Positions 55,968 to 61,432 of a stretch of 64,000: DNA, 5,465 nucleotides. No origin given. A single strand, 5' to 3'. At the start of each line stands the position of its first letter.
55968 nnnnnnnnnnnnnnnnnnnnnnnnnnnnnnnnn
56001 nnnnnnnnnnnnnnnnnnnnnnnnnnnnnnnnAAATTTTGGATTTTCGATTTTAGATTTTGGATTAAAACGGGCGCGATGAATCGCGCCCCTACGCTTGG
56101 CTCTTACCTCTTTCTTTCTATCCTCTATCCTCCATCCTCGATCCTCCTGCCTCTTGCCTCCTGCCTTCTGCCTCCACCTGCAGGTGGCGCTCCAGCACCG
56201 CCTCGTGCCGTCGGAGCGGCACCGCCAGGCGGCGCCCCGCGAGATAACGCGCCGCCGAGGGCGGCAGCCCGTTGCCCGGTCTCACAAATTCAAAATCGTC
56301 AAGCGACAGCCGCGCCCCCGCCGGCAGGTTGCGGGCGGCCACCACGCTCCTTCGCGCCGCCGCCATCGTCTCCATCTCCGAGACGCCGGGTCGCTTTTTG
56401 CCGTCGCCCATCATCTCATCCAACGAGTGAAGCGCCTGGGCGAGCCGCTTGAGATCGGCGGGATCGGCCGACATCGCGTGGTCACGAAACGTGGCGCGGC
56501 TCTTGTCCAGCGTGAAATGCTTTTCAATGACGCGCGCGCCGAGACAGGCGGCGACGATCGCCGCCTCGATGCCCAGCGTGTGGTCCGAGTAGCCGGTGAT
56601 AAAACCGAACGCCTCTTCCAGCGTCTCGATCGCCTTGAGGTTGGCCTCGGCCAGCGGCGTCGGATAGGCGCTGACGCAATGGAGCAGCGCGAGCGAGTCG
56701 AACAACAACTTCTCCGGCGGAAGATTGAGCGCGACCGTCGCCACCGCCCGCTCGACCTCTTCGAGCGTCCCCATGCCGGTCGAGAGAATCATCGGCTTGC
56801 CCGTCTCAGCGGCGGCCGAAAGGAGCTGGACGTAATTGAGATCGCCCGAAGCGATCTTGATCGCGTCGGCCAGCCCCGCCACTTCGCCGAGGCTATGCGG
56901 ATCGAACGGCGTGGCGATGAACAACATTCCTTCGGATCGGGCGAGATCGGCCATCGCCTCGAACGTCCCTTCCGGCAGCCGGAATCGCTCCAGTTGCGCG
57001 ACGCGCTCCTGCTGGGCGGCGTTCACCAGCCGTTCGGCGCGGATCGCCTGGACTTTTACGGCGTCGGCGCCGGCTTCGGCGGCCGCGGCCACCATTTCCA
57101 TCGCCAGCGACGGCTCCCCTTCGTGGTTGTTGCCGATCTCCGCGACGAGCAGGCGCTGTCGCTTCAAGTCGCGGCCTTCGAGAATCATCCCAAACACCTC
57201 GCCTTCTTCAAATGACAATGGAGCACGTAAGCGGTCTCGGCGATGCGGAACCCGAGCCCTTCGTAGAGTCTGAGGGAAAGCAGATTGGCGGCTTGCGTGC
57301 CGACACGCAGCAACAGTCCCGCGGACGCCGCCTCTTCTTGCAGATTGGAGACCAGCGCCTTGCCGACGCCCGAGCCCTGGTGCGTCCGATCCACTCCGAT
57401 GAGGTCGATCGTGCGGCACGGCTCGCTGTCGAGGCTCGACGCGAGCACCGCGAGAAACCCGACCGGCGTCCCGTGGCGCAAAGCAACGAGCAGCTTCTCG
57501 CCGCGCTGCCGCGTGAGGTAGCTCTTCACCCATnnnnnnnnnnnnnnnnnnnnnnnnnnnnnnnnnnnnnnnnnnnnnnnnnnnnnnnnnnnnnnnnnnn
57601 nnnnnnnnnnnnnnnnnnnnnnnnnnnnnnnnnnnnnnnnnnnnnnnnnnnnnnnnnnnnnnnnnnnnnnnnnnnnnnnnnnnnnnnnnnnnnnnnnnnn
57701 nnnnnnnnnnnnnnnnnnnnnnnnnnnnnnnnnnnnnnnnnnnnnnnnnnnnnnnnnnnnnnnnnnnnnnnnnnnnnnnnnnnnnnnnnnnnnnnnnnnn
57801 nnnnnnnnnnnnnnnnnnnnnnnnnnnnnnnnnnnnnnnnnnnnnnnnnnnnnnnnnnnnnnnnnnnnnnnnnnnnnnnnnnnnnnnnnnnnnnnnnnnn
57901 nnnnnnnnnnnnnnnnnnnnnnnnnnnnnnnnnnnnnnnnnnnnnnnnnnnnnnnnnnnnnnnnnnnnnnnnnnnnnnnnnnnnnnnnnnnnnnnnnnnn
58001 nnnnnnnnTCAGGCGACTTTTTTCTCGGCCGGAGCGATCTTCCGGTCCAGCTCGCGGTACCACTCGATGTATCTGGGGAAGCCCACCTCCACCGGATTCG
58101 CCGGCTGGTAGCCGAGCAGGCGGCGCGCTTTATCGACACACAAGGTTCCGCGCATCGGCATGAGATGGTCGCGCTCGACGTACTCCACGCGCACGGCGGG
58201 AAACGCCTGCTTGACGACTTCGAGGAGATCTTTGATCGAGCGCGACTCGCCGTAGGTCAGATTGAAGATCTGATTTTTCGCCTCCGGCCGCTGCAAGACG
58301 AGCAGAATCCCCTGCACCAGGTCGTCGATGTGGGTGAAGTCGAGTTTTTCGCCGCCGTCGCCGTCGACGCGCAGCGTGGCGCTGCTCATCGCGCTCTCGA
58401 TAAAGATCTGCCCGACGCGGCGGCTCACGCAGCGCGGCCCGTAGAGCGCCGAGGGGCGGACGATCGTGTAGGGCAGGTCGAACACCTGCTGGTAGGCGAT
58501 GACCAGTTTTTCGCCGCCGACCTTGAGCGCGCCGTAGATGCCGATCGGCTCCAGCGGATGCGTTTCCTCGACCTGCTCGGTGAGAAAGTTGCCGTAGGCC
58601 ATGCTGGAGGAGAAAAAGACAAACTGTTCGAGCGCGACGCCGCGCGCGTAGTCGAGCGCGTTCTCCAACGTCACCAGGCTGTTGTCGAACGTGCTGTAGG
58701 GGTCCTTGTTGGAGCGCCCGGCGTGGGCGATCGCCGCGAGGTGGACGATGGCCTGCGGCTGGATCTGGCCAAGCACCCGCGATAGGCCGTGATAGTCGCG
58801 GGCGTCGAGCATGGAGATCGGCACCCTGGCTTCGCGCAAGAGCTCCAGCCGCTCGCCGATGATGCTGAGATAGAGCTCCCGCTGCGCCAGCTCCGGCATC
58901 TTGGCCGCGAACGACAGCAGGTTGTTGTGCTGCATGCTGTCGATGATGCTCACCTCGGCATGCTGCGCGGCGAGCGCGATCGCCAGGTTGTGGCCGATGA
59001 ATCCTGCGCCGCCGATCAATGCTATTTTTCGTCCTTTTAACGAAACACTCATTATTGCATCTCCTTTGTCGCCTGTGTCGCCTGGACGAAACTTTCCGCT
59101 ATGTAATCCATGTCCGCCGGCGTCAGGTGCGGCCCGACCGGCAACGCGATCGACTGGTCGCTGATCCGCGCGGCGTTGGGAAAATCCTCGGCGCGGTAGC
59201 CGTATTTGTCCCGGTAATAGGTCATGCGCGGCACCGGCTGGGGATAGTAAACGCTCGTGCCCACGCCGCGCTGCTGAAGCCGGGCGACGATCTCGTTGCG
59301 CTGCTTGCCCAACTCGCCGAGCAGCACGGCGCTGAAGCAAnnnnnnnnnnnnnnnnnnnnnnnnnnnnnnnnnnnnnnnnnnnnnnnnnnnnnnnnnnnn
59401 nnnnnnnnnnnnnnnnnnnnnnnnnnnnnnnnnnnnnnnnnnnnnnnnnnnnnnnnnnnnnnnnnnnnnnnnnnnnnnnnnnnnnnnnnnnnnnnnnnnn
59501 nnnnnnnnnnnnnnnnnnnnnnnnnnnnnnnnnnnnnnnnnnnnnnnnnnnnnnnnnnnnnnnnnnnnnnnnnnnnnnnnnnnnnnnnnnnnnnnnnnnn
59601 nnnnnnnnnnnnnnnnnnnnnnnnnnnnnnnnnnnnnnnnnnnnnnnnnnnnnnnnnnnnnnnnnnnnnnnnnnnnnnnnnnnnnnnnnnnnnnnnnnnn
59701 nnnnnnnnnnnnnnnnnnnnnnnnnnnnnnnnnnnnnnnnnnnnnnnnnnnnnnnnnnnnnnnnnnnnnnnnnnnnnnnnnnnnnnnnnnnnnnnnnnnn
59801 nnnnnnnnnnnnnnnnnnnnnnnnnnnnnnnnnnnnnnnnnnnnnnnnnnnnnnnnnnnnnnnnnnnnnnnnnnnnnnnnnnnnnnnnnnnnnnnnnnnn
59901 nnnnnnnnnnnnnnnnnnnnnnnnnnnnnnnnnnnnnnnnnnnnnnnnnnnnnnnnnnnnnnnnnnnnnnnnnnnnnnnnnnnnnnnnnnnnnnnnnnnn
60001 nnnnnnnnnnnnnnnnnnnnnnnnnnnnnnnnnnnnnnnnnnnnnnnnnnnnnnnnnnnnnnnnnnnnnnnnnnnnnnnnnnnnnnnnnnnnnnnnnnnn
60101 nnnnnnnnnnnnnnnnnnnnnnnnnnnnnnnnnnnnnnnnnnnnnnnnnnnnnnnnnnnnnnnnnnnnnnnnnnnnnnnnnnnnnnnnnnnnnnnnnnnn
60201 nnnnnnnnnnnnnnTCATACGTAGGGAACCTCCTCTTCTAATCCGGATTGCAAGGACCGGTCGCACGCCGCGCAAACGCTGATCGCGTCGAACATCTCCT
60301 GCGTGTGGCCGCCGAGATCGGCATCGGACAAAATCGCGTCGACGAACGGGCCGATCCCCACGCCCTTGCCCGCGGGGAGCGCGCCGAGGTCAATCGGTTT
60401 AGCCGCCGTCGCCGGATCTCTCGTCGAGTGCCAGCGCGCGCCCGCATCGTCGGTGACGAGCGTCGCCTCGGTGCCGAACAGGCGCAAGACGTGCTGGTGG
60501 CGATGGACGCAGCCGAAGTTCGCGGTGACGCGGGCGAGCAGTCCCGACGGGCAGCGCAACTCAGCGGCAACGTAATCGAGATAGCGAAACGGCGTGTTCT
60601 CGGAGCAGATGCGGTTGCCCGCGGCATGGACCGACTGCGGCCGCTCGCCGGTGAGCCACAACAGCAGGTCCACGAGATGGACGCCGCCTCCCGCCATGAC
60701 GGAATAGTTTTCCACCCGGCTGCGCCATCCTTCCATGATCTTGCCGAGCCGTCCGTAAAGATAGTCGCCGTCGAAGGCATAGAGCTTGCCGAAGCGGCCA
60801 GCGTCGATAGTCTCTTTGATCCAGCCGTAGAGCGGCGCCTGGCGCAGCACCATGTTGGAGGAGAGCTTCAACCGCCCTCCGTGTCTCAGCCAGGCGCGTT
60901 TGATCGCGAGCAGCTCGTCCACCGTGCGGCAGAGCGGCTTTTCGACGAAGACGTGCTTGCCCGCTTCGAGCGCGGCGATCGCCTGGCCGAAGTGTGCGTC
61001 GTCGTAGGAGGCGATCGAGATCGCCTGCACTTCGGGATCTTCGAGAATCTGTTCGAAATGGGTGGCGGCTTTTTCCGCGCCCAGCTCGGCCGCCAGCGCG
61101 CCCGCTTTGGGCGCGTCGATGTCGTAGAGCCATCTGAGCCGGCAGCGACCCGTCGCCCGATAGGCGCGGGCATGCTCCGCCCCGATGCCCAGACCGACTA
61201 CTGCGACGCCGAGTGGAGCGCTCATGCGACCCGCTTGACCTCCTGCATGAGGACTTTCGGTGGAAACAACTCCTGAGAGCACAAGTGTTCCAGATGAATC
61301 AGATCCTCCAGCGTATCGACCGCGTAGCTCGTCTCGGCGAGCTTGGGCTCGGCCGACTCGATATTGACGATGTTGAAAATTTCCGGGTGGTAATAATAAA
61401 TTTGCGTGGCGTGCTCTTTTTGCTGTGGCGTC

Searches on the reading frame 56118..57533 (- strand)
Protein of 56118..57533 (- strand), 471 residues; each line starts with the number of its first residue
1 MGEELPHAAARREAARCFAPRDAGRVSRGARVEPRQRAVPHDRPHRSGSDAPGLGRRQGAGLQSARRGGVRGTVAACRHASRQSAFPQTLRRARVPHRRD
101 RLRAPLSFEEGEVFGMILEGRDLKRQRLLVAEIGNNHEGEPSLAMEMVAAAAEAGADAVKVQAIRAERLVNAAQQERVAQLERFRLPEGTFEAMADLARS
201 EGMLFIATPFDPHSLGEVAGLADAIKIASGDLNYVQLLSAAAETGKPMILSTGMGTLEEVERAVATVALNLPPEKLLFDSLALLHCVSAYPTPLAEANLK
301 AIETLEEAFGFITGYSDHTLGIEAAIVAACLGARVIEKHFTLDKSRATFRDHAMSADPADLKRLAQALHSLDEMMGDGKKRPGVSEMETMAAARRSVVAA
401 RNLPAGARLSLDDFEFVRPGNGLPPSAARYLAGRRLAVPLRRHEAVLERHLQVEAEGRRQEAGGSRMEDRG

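Call 35: search_protein_families(library=pfam, proteins=[window:56118-57533:-], max_evalue=0.001)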
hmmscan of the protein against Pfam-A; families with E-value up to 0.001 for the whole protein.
window:56118-57533:- (471 aa): 2 families
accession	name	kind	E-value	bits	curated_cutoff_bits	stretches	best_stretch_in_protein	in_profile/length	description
PF03102.20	NeuB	-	3.1e-69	233.6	22.1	1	147-380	1-241/241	NeuB family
PF08666.17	SAF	-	3e-10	40.9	21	1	394-451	1-62/63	SAF domain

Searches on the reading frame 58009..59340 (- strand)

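Call 35: search_protein_families(library=pfam, proteins=[window:58009-59340:-], max_evalue=0.001)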
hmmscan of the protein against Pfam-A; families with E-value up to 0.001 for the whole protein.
window:58009-59340:- (443 aa): 6 families
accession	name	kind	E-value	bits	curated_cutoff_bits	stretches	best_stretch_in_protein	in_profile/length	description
PF01370.27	Epimerase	-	2.8e-41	141.9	20.9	1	107-361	2-239/240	NAD dependent epimerase/dehydratase family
PF16363.11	GDP_Man_Dehyd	-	1.4e-35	123.8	27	1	109-377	3-263/332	GDP-mannose 4,6 dehydratase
PF04321.23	RmlD_sub_bind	-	8.2e-11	41.9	27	1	105-361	2-212/287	RmlD substrate binding domain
PF02719.21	Polysacc_synt_2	-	1.2e-07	31.7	20.2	1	108-286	3-155/293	Polysaccharide biosynthesis protein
PF01073.25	3Beta_HSD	-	6.9e-06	25.7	22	1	108-345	2-225/280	3-beta hydroxysteroid dehydrogenase/isomerase family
PF07993.18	NAD_binding_4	-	7.1e-05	22.5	20.1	1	110-306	3-210/258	Male sterility protein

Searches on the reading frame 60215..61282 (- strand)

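Call 62: search_protein_families(library=pfam, proteins=[window:60215-61282:-], max_evalue=0.0001)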
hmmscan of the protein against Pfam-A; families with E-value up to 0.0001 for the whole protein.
window:60215-61282:- (355 aa): 3 families
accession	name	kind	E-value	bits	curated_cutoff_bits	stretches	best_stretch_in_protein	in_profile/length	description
PF01408.29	GFO_IDH_MocA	-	3.8e-22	79.7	24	1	25-137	2-115/120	Oxidoreductase family, NAD-binding Rossmann fold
PF22725.1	GFO_IDH_MocA_C3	-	3.5e-18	66.2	27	1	155-275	4-123/124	GFO/IDH/MocA C-terminal domain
PF02894.22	GFO_IDH_MocA_C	-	7.2e-07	29.7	22.9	1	156-278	1-130/218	Oxidoreductase family, C-terminal alpha/beta domain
